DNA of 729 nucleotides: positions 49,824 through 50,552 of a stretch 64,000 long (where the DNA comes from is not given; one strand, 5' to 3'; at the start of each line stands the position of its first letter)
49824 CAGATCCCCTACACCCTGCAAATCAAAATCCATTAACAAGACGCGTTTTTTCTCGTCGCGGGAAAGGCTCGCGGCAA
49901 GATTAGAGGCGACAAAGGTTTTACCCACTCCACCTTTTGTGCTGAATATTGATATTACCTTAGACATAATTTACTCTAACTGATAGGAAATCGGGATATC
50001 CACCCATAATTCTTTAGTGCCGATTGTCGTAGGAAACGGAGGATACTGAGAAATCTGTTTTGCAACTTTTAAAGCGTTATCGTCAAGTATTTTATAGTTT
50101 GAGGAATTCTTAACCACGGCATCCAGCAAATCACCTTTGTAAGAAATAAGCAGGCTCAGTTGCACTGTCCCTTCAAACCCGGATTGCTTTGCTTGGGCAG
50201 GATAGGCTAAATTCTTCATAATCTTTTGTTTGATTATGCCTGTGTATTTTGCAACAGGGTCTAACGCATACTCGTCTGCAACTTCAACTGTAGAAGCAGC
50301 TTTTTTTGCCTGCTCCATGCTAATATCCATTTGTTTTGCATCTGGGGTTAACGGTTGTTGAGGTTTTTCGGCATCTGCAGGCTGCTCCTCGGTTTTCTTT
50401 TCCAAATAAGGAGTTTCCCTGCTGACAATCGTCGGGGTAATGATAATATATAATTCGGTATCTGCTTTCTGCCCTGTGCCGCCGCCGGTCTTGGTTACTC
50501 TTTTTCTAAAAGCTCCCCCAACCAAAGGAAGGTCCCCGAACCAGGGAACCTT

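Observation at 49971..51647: Tad secretin carrying a C-terminal TonB-C-like domain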

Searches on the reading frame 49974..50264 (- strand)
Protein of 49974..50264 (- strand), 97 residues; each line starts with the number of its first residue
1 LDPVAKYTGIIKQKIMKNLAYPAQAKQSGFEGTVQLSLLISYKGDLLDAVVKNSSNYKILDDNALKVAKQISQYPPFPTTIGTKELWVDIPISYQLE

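Call 31: search_solved_structures(query=A2, max_evalue=0.01, show_alignments=2)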
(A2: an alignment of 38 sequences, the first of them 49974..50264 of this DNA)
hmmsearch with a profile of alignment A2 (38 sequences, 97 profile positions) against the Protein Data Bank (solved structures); distinct sequences matched with E-value up to 0.01: 9.
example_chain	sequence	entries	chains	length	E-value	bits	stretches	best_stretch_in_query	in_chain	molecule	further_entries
5lw8_A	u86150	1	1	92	1.6e-09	41.2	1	6-96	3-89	Protein TonB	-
6sly_A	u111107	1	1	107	1.8e-09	41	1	5-96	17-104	Protein TonB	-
9ddz_A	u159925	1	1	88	0.00012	25.5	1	20-70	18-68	Protein TonB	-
2k9k_A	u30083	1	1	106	0.00016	25.2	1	20-76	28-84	TonB2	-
2m2k_A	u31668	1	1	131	0.00018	25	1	7-95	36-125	HasB protein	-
9dc4_T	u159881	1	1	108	0.0002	24.9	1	20-70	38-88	Protein TonB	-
7zc8_B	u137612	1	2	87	0.0042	20.6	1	15-65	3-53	Protein TonB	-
6i97_D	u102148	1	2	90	0.006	20.1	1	20-64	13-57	Protein TonB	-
6fip_A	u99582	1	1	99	0.0071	19.9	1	20-64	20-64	Protein TonB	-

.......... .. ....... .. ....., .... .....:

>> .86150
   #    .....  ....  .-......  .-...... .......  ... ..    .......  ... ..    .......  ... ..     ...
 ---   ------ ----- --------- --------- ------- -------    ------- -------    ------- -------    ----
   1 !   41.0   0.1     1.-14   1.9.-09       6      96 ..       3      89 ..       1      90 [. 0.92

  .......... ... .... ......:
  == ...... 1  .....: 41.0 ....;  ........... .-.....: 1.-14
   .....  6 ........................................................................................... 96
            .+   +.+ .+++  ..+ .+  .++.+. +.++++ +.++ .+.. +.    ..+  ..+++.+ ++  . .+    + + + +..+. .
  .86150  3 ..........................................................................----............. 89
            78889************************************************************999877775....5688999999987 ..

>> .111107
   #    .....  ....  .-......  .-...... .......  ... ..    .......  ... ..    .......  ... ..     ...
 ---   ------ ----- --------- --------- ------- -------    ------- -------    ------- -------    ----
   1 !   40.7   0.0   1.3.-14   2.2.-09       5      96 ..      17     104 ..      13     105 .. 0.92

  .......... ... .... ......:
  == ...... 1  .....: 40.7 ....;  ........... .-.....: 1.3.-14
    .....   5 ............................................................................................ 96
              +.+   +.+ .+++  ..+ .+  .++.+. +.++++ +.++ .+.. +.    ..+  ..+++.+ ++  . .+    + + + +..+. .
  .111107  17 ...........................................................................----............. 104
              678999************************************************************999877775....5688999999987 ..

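Call 37: predict_structure(alignment_id=A2)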
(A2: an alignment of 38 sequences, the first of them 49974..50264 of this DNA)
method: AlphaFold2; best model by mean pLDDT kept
length: 97 residues; sequences in the alignment: 38
mean_pLDDT: 96.2   pTM: 0.84
mean pLDDT of the five models: 96.2, 95.4, 95.0, 94.6, 94.2
residues with pLDDT >= 90: 95; 70-90: 1; 50-70: 1; < 50: 0
segments of 3 or more residues with pLDDT < 50: none
pLDDT, mean of each block of 10 residues (from residue 1): 92 96 96 98 98 98 98 95 97 93
secondary structure, 60 per line:
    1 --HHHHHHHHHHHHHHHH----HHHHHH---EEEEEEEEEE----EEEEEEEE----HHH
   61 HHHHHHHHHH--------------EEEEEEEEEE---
elements in order: H3-18 H23-28 E32-41 E46-53 H58-70 E85-94

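Call 42: fold_search(model_id=the predicted structure, library=pdb)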
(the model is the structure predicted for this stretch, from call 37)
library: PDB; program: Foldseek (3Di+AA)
matches with E <= 10: 394; with E <= 0.001: 9
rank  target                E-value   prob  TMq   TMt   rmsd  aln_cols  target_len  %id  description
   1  6sly_MODEL_1_A        8.7e-06  1.00  0.79  0.73   2.0        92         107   29  NMR solution structure of Helicobacter pylori TonB-CTD (residues 179-285) (released 2020-03-25)
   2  9dc4_T                1.9e-05  1.00  0.70  0.78   1.5        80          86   25  Transferrin Binding Protein A in complex with transferrin binding protein B, transferrin and globular domain of TonB (released 2026-03-04)
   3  5lw8_MODEL_1_A        2.5e-05  1.00  0.68  0.71   3.4        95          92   27  NMR solution structure of Helicobacter pylori TonB-CTD (residues 194-285) (released 2016-10-19)
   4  3qdr_A                1.8e-04  1.00  0.63  0.65   3.6        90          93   22  Structural characterization of the interaction of colicin A, colicin N, and TolB with the TolAIII translocon (released 2012-01-25)
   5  9ddz                  2.7e-04  1.00  0.70  0.81   1.5        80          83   25  Crystal Structure of Neisseria meningitidis TonB C-terminus domain (globular domain) (released 2026-03-04)
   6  3qdp                  2.7e-04  1.00  0.60  0.65   4.2        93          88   20  Structural characterization of the interaction of colicin A, colicin N, and TolB with TolAIII translocon (released 2012-01-25)
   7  7zc8_A                3.7e-04  1.00  0.64  0.70   2.0        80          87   20  Crystal structure of the C-terminal domain of FusB, a TonB homologue (released 2022-08-17)
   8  7zc8_B                5.9e-04  1.00  0.58  0.64   3.4        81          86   21  Crystal structure of the C-terminal domain of FusB, a TonB homologue (released 2022-08-17)
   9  2x9a_B                8.6e-04  1.00  0.61  0.65   3.8        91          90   23  crystal structure of g3p from phage IF1 in complex with its coreceptor, the C-terminal domain of TolA (released 2010-12-01)
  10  6fip_MODEL_1_A        1.1e-03  1.00  0.62  0.61   3.3        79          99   20  Solution NMR structure of Pseudomonas aeruginosa TonB CTD (released 2018-08-29)
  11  4g7x_B                1.8e-03  1.00  0.57  0.55   3.6        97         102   23  Crystal structure of a complex between the CTXphi pIII N-terminal domain and the Vibrio cholerae TolA C-terminal domai (released 2012-08-29)
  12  6i97_D                2.3e-03  1.00  0.65  0.69   2.8        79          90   20  Structure of the ferrioxamine B transporter FoxA from Pseudomonas aeruginosa in complex with ferrioxamine B and a C-te (released 2019-08-28)
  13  2m2k_MODEL_1_A        2.4e-03  1.00  0.55  0.44   5.3        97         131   18  The structure of HasB CTD (released 2013-04-10)
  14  6s3w_MODEL_1_A        2.6e-03  1.00  0.71  0.57   2.7        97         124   14  Solution NMR Structure of TolAIII Bound to a Peptide Derived from the N-terminus of TolB (released 2020-03-25)
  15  1lr0                  3.4e-03  1.00  0.70  0.55   2.7        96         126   14  Pseudomonas aeruginosa TolA Domain III, Seleno-methionine Derivative (released 2002-05-29)
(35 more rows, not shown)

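Call 48: search_protein_representatives(alignment_id=A2)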
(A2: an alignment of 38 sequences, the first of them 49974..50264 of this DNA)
Query: 38 sequences, 97 profile positions. Proteins with E-value up to 0.001 (for the whole library): 39954; up to 1e-10: 4113; up to 1e-30: 46. The best 150 are listed.
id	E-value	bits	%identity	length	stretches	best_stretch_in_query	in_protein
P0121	1.5e-71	252.9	-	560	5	5-96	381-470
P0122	1.8e-59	214.2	-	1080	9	13-96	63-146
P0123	1.2e-52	192.3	-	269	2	4-95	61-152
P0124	1.9e-49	182.1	-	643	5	20-97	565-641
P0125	4.4e-49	180.9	-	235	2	6-97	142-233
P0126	8.5e-48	176.8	-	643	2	4-95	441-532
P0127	2.5e-47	175.2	-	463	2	5-97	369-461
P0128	2.6e-46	172.0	-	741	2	4-94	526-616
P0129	6.5e-45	167.5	-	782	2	2-96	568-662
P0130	1.0e-44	166.9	-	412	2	2-96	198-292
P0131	2.1e-43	162.6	-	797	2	4-97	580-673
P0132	1.0e-42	160.4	-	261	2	4-95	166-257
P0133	3.1e-42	158.9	-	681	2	4-95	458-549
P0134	4.1e-42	158.5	-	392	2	2-95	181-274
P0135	4.3e-42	158.5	-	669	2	4-95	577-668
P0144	1.1e-35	137.9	-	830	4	20-96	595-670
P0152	9.9e-34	131.7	-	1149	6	12-97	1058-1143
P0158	2.2e-32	127.3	-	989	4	13-96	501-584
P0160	1.1e-31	125.1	-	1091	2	4-95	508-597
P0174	2.0e-29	117.8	-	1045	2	4-96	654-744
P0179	2.2e-29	117.7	-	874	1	2-97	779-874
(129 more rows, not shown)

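Call 51: list_cluster_members(proteins=[P0126, P0128, P0129, P0131, P0160, P0174, P0179, P0121, P0122, P0124])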
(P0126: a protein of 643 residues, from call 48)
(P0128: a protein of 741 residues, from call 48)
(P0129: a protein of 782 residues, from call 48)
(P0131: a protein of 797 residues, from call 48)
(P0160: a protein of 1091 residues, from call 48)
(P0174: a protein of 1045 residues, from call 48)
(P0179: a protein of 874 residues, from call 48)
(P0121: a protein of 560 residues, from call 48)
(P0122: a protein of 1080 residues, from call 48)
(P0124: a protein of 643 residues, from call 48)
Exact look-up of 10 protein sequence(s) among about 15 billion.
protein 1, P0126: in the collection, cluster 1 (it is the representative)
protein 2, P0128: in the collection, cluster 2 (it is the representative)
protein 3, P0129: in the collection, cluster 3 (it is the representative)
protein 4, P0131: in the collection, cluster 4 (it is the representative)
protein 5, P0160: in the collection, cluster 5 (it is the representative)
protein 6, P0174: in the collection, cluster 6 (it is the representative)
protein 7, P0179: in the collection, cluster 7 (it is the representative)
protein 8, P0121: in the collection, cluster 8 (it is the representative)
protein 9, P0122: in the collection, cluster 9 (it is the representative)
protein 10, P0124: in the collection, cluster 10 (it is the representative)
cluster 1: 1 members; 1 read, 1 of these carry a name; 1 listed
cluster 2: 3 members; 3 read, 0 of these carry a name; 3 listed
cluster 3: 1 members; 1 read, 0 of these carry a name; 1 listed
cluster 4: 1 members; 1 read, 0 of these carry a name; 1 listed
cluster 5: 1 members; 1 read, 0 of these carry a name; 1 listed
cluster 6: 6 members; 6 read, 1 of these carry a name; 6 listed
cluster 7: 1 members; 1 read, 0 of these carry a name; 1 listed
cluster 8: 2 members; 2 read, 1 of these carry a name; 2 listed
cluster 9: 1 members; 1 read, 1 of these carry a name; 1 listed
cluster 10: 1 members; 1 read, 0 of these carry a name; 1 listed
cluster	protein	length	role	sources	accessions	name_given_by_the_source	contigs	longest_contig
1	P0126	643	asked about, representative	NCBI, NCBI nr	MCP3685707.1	MAG: TonB family protein [bacterium] | TonB family protein [bacterium]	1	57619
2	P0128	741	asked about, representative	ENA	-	-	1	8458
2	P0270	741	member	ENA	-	-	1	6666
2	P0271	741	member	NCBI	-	-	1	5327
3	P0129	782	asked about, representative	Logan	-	-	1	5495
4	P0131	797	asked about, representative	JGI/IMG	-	-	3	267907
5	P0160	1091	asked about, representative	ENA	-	-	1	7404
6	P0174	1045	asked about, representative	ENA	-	-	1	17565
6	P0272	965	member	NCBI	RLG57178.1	MAG: hypothetical protein DRN95_05845, partial [Candidatus Hydrothermarchaeota archaeon]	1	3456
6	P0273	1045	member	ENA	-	-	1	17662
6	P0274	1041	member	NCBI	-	-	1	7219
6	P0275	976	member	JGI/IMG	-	-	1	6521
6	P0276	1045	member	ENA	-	-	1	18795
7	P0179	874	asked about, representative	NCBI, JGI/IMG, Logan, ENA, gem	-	-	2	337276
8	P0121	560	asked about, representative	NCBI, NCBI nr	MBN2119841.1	MAG: TonB family protein, partial [Candidatus Omnitrophica bacterium] | TonB family protein [Candidatus Omnitrophota bacterium]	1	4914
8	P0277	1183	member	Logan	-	-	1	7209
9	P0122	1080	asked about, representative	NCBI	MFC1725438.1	TonB family protein [candidate division KSB1 bacterium]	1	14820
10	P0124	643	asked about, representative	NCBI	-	-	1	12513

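Call 52: find_encoding_contigs(protein=P0131, flank=10000, max_places=2)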
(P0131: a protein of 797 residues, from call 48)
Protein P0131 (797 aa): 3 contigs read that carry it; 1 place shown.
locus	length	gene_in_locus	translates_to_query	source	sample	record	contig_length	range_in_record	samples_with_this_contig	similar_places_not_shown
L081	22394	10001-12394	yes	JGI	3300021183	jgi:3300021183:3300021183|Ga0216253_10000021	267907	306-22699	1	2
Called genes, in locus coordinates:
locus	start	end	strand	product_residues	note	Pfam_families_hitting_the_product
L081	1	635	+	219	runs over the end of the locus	-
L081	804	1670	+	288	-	PF21249:GyrB_hook (weak), PF00986:DNA_gyraseB_C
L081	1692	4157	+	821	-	-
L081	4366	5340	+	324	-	PF00389:2-Hacid_dh, PF02826:2-Hacid_dh_C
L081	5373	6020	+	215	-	PF02798:GST_N, PF13417:GST_N_3, PF13409:GST_N_2, PF00043:GST_C, PF14497:GST_C_3 (weak)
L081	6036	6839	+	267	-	PF00795:CN_hydrolase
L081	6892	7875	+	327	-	PF00056:Ldh_1_N, PF02866:Ldh_1_C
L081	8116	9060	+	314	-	PF13145:Rotamase_2, PF13616:Rotamase_3, PF00639:Rotamase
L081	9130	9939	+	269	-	PF16976:RcpC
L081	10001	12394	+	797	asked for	PF13629:T2SS-T3SS_pil_N, PF00263:Secretin, PF03544:TonB_C, PF13103:TonB_2 (faint), PF03544:TonB_C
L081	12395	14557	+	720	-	PF00142:Fer4_NifH (faint), PF01656:CbiA, PF06564:CBP_BcsQ (faint), PF09140:MipZ (faint), PF10609:ParA, PF13614:AAA_31, PF00437:T2SSE, PF27713:UCP018868 (faint)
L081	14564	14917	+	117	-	PF02643:DUF192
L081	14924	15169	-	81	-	PF18912:DZR_2 (faint), PF12773:DZR (faint)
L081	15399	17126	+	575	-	-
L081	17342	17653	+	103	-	-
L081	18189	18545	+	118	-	-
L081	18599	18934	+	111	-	-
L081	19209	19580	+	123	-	-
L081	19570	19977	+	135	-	-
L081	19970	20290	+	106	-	PF04021:Class_IIIsignal (weak)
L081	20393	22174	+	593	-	-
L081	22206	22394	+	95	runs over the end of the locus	-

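Call 62: search_protein_families(library=pfam, proteins=[P0277, P0122, P0124, P0152, P0158, P0144, P0174, P0179], max_evalue=0.001)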
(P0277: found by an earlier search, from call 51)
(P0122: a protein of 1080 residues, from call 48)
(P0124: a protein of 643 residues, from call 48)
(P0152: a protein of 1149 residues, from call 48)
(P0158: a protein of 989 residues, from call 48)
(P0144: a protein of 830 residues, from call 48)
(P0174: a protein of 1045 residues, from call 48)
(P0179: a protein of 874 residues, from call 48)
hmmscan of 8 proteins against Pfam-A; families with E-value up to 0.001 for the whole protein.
P0277 (1183 aa): 4 families
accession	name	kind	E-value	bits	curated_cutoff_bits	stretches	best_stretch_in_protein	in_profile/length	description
PF03544.19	TonB_C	-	1.5e-104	343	24.6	6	397-470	5-79/79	Gram-negative bacterial TonB protein C-terminal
PF13103.11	TonB_2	-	1.4e-57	192.2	22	6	267-345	2-77/85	TonB C terminal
PF02321.23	OEP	-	1.6e-33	116.5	22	2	755-905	1-156/187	Outer membrane efflux protein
PF06519.16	TolA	-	2.1e-13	50.7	25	0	262-341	9-82/96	TolA C-terminal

P0122 (1080 aa): 2 families
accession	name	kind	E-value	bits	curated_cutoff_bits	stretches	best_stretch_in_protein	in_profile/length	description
PF03544.19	TonB_C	-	1.1e-136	446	24.6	7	871-949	2-79/79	Gram-negative bacterial TonB protein C-terminal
PF13103.11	TonB_2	-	4.4e-35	120.1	22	1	654-708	26-81/85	TonB C terminal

P0124 (643 aa): 2 families
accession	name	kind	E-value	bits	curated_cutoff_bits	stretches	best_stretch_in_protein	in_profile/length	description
PF03544.19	TonB_C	-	5.8e-103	337.9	24.6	5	177-253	3-79/79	Gram-negative bacterial TonB protein C-terminal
PF13103.11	TonB_2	-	3.9e-16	59.4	22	0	190-236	26-72/85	TonB C terminal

P0152 (1149 aa): 3 families
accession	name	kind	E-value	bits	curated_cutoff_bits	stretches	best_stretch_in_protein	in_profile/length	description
PF03544.19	TonB_C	-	3.9e-99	325.7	24.6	6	692-769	2-79/79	Gram-negative bacterial TonB protein C-terminal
PF05569.17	Peptidase_M56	-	8.9e-33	114.2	31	1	22-331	4-295/296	BlaR1 peptidase M56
PF13103.11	TonB_2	-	8.1e-14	52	22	0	822-881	22-81/85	TonB C terminal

P0158 (989 aa): 4 families
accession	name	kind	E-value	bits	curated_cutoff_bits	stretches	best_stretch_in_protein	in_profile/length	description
PF03544.19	TonB_C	-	6.5e-78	257.7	24.6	4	772-848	2-79/79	Gram-negative bacterial TonB protein C-terminal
PF05569.17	Peptidase_M56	-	6e-34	118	31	1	19-295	3-296/296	BlaR1 peptidase M56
PF13103.11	TonB_2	-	1.2e-11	45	22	0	929-976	31-78/85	TonB C terminal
PF01435.24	Peptidase_M48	-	9.6e-05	22.7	20.3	1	178-230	49-104/186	Peptidase family M48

P0144 (830 aa): 3 families
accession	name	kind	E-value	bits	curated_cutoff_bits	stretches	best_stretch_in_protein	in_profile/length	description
PF03544.19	TonB_C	-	9.8e-63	209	24.6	4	477-551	3-77/79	Gram-negative bacterial TonB protein C-terminal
PF05569.17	Peptidase_M56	-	9.5e-22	77.9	31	1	88-262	96-294/296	BlaR1 peptidase M56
PF13103.11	TonB_2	-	9e-15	55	22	0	608-642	27-61/85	TonB C terminal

P0174 (1045 aa): 4 families
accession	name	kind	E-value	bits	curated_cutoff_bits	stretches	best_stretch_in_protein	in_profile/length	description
PF00263.26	Secretin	-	3.5e-43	147.6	27.5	1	308-464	2-168/169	Bacterial type II and III secretion system protein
PF13629.12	T2SS-T3SS_pil_N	-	7e-18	64.5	23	1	99-163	4-69/72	Pilus formation protein N terminal region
PF03544.19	TonB_C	-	1.6e-17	64.1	24.6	2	677-743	13-78/79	Gram-negative bacterial TonB protein C-terminal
PF13103.11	TonB_2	-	9.3e-16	58.2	22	2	655-738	2-83/85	TonB C terminal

P0179 (874 aa): 3 families
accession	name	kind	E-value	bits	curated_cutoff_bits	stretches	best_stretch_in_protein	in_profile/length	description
PF00263.26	Secretin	-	9.8e-37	126.6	27.5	1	247-423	1-168/169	Bacterial type II and III secretion system protein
PF03544.19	TonB_C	-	4.8e-13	49.8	24.6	1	796-873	3-79/79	Gram-negative bacterial TonB protein C-terminal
PF13629.12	T2SS-T3SS_pil_N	-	2.8e-12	46.6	23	1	49-112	5-71/72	Pilus formation protein N terminal region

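Call 63: find_encoding_contigs(protein=P0277, flank=6000, max_places=2)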
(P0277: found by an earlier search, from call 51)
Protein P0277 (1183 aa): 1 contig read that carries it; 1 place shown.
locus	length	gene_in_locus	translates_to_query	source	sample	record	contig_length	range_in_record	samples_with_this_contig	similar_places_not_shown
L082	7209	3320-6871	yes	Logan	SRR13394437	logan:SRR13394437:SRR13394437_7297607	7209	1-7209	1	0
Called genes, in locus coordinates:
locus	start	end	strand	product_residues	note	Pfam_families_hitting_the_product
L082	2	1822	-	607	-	?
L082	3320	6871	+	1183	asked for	PF03544:TonB_C, PF13103:TonB_2, PF03544:TonB_C, PF13103:TonB_2, PF03544:TonB_C, PF13103:TonB_2, PF03544:TonB_C, PF02321:OEP, +2 more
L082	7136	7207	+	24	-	?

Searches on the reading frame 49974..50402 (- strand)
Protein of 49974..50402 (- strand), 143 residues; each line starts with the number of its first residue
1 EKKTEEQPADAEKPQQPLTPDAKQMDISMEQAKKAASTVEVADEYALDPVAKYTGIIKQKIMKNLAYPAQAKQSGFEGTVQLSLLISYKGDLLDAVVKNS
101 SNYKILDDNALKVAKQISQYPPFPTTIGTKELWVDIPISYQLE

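Call 17: search_solved_structures(query=window:49974-50402:-, max_evalue=1, show_alignments=3)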
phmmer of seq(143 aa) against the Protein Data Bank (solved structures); distinct sequences matched with E-value up to 1: 8.
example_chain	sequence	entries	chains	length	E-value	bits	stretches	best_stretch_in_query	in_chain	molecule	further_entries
6sly_A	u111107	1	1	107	0.00053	23.6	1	57-142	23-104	Protein TonB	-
5lw8_A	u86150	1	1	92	0.00056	23.5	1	60-142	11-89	Protein TonB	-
9ddz_A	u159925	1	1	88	0.015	18.9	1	65-115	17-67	Protein TonB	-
9dc4_T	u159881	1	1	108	0.022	18.4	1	64-115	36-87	Protein TonB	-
6h8q_G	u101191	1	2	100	0.18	15.4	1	71-139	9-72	Sister chromatid cohesion protein 1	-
2k9k_A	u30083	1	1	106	0.28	14.8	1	66-121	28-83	TonB2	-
5cw9_A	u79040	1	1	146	0.42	14.2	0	74-98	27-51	De novo designed ferredoxin-ferredoxin domain insertion protein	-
4jd0_A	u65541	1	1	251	0.96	13.1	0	66-127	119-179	Nucleotidyl transferase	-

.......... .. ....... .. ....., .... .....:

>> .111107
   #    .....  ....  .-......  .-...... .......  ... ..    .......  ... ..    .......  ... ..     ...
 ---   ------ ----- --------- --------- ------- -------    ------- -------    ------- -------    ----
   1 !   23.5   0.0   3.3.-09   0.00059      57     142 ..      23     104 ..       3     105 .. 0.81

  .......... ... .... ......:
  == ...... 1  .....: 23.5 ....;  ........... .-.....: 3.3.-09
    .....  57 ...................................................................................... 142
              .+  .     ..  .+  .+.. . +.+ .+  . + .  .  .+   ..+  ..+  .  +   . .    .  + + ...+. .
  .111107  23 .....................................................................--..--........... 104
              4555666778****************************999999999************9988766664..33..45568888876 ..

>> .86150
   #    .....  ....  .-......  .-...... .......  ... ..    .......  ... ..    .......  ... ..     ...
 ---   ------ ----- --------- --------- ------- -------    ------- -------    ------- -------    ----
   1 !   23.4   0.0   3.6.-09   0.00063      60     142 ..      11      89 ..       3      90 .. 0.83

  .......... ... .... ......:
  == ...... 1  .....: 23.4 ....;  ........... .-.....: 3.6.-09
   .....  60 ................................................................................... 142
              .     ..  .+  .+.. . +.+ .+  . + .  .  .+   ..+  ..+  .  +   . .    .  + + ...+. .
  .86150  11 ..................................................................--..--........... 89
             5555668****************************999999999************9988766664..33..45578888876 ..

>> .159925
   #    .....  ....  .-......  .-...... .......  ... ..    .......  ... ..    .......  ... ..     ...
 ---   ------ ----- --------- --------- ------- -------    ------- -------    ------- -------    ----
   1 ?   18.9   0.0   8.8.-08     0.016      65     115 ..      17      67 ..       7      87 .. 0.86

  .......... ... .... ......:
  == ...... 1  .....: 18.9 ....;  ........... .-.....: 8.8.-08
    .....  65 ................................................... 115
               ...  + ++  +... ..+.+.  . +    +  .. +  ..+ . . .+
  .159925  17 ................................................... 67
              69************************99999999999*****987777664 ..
